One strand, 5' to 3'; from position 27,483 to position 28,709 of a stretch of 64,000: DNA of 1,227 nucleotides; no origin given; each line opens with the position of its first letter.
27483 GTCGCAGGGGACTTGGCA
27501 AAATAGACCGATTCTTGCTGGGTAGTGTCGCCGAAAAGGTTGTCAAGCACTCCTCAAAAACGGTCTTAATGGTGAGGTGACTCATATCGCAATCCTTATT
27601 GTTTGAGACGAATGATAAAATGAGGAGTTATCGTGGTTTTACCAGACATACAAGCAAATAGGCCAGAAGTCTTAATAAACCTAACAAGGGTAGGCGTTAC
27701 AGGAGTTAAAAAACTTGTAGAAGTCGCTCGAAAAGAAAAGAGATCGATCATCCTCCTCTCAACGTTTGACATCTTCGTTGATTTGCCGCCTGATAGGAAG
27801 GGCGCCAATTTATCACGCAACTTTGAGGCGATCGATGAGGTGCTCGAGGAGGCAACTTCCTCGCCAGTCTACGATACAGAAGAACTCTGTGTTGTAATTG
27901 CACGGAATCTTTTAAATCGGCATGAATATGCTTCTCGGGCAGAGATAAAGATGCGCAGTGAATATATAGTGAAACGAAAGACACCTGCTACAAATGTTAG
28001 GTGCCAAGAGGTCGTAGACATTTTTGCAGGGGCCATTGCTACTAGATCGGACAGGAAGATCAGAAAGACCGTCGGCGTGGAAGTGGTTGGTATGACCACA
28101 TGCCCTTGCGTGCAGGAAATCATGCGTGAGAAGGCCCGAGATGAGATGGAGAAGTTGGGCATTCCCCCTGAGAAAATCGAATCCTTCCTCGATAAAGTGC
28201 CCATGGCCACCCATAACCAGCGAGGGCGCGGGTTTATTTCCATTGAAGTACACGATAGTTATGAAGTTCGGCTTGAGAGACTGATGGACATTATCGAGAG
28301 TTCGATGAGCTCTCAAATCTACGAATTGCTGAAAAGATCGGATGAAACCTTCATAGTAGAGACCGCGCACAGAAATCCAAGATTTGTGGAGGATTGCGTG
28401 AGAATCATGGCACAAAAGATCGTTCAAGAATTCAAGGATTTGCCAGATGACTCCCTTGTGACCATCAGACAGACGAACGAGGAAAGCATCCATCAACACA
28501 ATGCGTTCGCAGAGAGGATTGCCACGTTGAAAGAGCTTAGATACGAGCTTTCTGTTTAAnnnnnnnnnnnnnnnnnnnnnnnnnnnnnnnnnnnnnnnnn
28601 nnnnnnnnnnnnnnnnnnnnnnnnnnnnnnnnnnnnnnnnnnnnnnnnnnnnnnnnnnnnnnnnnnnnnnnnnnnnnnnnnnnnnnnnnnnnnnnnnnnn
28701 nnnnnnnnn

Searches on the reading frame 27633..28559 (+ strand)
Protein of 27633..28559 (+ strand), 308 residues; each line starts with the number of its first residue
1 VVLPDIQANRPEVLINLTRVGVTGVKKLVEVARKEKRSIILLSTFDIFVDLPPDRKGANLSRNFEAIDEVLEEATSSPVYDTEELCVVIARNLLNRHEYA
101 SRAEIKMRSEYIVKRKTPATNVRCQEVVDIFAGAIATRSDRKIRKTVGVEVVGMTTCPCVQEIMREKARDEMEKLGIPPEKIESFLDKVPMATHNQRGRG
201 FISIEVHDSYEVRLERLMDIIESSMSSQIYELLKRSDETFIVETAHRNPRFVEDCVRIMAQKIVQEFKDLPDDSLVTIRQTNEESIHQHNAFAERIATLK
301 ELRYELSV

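Call 47: search_protein_families(library=pfam, proteins=[window:27633-28559:+], max_evalue=0.0001)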
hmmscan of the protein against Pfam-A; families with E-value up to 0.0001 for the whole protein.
window:27633-28559:+ (308 aa): 1 family
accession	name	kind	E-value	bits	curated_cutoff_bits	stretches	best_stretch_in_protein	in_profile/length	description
PF02649.19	GCHY-1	-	6e-84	282.1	25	1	3-293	1-260/260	Type I GTP cyclohydrolase folE2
